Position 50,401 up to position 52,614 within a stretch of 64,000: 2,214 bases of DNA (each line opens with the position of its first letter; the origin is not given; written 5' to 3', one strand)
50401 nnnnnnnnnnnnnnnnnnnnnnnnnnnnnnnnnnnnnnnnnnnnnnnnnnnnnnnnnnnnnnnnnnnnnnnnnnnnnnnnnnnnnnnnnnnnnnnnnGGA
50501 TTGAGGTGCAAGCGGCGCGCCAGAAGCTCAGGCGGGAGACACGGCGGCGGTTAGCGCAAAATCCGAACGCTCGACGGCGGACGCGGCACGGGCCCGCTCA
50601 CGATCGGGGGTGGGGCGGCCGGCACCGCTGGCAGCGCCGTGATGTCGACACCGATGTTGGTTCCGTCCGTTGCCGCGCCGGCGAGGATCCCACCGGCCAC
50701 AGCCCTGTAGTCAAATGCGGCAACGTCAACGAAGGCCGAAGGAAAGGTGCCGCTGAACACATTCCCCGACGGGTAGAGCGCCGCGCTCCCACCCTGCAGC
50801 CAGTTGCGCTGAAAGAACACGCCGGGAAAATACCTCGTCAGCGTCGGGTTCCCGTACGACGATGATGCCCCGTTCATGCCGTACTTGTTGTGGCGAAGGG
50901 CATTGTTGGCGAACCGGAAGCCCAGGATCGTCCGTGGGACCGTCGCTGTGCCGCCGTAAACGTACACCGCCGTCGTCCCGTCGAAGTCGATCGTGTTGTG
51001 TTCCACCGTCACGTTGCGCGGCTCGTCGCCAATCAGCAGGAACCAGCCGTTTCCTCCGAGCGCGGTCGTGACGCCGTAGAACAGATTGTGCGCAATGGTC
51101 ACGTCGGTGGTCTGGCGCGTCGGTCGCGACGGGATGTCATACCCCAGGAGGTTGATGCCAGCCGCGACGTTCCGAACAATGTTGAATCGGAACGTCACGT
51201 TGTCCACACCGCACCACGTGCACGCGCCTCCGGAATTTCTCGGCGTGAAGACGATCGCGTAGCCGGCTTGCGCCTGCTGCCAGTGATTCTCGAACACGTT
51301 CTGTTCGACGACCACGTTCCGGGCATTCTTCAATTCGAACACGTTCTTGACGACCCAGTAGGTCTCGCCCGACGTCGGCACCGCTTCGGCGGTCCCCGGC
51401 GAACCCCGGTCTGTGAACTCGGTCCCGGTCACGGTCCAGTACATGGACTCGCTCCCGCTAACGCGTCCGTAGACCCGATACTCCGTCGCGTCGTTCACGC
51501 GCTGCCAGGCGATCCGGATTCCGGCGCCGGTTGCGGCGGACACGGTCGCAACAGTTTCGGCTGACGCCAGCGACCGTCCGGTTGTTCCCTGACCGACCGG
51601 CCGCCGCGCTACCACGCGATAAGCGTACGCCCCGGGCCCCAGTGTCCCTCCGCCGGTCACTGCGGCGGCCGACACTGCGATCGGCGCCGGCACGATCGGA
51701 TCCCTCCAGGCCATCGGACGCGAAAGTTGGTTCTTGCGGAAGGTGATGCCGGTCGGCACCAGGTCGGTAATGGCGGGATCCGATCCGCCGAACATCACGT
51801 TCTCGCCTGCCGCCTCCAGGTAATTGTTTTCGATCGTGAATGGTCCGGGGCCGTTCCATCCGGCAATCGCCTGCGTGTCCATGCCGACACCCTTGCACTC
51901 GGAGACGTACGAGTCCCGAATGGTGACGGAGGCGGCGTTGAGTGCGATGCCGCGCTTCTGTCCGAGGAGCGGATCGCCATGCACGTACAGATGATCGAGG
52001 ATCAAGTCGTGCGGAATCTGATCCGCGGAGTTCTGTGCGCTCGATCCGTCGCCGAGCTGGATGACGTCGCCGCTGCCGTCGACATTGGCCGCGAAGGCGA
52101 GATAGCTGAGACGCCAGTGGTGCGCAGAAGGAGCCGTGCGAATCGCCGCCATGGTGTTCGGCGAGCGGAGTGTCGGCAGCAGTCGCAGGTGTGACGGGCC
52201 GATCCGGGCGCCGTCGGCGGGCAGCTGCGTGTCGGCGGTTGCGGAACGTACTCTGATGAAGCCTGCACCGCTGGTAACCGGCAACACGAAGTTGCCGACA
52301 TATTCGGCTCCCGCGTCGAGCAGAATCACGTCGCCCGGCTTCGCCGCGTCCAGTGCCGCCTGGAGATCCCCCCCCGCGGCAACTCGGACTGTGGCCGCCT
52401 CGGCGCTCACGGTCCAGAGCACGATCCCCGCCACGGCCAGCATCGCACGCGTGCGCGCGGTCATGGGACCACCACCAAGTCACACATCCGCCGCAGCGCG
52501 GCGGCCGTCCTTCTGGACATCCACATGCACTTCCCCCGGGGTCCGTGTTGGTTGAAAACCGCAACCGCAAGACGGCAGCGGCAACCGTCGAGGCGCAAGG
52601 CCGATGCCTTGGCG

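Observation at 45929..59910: Cluster of -24/-12 sigma-54 promoter motifs, two of them perfect consensus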

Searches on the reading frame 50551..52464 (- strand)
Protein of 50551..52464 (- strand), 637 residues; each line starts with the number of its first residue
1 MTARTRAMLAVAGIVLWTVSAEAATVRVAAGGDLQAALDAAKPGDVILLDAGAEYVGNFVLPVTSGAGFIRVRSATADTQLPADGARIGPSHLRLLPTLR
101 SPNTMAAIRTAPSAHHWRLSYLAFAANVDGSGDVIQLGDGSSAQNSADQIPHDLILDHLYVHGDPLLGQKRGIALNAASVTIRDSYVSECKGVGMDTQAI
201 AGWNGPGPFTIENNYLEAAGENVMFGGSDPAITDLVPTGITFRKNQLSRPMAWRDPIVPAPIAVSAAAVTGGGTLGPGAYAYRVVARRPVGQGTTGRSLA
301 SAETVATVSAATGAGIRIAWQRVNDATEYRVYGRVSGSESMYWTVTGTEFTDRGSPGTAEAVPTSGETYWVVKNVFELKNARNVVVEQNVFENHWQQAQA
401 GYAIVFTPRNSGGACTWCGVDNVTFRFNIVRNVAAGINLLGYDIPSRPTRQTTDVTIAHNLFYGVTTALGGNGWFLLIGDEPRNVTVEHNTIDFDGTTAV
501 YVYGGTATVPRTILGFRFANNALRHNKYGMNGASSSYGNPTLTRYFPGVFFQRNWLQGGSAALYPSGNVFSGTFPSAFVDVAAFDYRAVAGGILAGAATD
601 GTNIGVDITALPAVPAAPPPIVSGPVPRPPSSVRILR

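Call 4: search_protein_families(library=pfam, proteins=[window:50551-52464:-])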
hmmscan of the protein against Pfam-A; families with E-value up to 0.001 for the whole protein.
window:50551-52464:- (637 aa): 1 family
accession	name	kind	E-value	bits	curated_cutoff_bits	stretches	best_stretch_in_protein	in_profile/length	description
PF13229.12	Beta_helix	-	4.9e-08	33.2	25.9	1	376-507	49-149/158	Right handed beta helix region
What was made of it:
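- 50551..52464 (-): P2: secreted beta-helix paralogue. Pfam Beta_helix (call 4).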

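Call 12: search_protein_families(library=ncbifam, proteins=[window:50551-52464:-], max_evalue=0.01)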
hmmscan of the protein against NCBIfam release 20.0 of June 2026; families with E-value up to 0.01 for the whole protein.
window:50551-52464:- (637 aa): 1 family
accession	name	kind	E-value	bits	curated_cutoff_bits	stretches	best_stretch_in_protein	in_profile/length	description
NF004850.0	PRK06201.1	subfamily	0.0067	15.9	231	0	22-55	57-92/222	hypothetical protein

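Call 37: search_solved_structures(query=window:50551-52464:-, max_evalue=1)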
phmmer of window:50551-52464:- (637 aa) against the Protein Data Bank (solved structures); distinct sequences matched with E-value up to 1: 1.
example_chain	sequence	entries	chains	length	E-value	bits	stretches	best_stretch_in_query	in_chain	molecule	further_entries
4uu4_A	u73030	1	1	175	0.78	11.3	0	461-542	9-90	PERIPLASMIC LIPOPOLYSACCHARIDE TRANSPORT PROTEIN LPTH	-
